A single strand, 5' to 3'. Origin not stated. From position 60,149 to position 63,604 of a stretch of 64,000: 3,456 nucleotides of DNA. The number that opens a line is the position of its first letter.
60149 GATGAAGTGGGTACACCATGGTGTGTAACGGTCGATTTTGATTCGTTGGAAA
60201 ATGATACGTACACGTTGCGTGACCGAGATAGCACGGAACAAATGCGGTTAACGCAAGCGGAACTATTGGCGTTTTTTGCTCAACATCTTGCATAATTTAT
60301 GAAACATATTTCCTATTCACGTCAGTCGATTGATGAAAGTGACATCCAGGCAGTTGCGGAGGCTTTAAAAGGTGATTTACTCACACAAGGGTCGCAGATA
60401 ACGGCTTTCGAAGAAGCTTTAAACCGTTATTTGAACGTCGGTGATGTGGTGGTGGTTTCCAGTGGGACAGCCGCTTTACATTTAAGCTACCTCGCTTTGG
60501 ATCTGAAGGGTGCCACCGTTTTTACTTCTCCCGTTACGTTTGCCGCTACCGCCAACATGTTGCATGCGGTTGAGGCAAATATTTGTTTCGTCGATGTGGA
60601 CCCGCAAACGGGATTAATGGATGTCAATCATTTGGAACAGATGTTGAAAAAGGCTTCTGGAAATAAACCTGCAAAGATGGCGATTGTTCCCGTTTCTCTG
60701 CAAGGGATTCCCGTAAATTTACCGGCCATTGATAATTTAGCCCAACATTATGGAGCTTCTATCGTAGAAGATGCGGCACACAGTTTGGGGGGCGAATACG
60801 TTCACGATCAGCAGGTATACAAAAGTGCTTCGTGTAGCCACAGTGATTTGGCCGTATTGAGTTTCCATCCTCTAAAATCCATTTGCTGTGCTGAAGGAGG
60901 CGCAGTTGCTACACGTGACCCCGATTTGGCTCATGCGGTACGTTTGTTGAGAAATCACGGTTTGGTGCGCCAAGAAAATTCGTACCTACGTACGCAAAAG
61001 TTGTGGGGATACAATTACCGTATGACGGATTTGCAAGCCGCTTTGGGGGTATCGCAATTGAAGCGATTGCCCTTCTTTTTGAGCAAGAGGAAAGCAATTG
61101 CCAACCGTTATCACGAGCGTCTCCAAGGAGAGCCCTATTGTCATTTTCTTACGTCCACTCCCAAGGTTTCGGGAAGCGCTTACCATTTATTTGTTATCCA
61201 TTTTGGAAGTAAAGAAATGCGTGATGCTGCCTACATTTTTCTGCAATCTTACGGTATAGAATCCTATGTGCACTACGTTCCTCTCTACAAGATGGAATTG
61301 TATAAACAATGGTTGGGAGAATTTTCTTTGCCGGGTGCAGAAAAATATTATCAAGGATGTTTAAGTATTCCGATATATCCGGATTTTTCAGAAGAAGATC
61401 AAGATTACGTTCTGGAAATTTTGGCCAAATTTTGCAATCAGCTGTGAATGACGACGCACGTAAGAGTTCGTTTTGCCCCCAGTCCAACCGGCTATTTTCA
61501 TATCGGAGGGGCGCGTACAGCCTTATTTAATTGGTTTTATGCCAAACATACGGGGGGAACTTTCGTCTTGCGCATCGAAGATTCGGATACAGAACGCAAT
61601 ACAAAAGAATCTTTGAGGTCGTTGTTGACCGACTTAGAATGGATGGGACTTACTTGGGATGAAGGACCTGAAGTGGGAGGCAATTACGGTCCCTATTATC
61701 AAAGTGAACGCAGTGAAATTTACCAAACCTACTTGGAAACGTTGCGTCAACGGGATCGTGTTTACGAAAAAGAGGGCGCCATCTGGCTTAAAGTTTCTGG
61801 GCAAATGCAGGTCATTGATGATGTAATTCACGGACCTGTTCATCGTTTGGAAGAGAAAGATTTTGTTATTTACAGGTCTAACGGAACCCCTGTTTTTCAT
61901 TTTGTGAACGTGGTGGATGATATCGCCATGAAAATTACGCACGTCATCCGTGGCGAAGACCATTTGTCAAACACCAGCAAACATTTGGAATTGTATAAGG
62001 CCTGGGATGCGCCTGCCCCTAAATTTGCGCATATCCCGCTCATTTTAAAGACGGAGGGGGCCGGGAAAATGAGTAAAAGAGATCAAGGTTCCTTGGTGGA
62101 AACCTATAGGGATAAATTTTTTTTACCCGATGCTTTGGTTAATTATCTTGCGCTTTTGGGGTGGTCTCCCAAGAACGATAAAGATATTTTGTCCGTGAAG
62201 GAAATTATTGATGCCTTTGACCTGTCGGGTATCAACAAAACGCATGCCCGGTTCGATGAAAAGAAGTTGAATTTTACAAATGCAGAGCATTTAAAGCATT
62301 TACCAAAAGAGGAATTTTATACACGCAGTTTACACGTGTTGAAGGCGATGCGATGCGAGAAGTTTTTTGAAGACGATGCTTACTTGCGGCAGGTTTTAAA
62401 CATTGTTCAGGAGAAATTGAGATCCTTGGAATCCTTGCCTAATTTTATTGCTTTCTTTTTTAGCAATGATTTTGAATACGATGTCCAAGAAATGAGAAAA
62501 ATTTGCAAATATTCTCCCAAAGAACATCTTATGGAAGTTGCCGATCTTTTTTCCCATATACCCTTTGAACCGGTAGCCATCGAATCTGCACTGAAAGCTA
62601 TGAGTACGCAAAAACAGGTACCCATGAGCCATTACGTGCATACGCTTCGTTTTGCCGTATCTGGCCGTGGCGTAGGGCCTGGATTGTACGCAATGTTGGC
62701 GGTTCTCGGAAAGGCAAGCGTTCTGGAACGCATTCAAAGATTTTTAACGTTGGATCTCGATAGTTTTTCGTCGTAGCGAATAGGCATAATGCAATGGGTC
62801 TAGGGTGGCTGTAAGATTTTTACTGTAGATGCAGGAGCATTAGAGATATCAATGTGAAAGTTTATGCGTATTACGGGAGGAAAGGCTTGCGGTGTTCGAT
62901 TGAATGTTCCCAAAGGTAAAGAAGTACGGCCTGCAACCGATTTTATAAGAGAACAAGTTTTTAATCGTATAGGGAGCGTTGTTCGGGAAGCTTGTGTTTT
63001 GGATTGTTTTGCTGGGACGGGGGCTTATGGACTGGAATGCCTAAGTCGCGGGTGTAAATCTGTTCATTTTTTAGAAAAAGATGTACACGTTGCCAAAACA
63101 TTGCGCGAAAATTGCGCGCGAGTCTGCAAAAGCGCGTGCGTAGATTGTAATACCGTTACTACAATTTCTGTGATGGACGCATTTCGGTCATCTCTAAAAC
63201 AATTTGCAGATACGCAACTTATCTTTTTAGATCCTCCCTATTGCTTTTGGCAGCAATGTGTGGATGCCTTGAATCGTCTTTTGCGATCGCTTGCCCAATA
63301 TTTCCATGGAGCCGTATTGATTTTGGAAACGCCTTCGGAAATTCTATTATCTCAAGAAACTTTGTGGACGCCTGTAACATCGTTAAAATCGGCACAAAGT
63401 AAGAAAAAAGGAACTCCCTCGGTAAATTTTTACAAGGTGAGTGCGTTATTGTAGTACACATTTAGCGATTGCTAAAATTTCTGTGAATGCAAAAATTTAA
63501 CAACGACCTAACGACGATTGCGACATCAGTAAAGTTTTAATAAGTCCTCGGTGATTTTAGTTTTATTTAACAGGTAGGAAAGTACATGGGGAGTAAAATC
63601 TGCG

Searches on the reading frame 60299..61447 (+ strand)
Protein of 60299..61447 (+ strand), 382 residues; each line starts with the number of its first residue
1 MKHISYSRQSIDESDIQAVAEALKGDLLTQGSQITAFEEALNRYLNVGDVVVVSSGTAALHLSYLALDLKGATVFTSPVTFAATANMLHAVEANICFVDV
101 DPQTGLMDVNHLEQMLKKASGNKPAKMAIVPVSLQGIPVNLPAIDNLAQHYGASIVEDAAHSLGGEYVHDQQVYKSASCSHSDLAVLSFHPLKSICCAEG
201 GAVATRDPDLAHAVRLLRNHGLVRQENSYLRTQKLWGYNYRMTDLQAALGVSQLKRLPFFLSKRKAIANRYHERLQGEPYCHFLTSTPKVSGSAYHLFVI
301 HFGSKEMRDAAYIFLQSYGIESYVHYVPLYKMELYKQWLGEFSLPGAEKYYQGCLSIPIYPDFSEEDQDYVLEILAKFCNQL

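Call 12: search_protein_families(library=pfam, proteins=[window:60299-61447:+], max_evalue=0.001)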
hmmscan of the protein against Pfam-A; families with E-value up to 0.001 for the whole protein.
window:60299-61447:+ (382 aa): 2 families
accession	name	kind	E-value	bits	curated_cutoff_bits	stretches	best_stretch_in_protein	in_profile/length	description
PF01041.23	DegT_DnrJ_EryC1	-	5.8e-95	319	19.8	1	10-375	2-359/360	DegT/DnrJ/EryC1/StrS aminotransferase family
PF01212.27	Beta_elim_lyase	-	1e-07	32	27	1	17-221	16-227/288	Beta-eliminating lyase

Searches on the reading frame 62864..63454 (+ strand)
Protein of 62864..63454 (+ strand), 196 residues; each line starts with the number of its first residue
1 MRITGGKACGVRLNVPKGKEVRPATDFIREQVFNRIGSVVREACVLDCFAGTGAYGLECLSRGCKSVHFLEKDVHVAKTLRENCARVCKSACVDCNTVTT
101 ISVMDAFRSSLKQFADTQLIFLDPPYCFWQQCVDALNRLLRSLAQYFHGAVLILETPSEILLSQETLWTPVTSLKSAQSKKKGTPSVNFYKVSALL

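Call 12: search_protein_families(library=pfam, proteins=[window:62864-63454:+], max_evalue=0.001)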
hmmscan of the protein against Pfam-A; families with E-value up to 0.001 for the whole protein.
window:62864-63454:+ (196 aa): 1 family
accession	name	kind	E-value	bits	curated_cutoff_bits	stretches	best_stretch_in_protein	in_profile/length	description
PF03602.21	Cons_hypoth95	-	4.7e-36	124.6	24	1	1-190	1-181/182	Conserved hypothetical protein 95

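Call 18: find_encoding_contigs(protein=window:62864-63454:+, flank=10000, max_places=4)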
Protein window:62864-63454:+ (196 aa): 1 contig read that carries it; 1 place shown.
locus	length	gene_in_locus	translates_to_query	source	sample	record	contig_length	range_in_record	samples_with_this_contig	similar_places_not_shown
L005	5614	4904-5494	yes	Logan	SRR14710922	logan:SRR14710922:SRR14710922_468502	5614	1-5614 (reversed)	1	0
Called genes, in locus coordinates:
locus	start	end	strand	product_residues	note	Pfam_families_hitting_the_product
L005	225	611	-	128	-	-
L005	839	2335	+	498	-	PF00587:tRNA-synt_2b, PF03129:HGTP_anticodon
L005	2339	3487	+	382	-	PF01041:DegT_DnrJ_EryC1, PF01212:Beta_elim_lyase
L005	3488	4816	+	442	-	PF00749:tRNA-synt_1c, PF19269:Anticodon_2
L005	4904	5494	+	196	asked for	PF03602:Cons_hypoth95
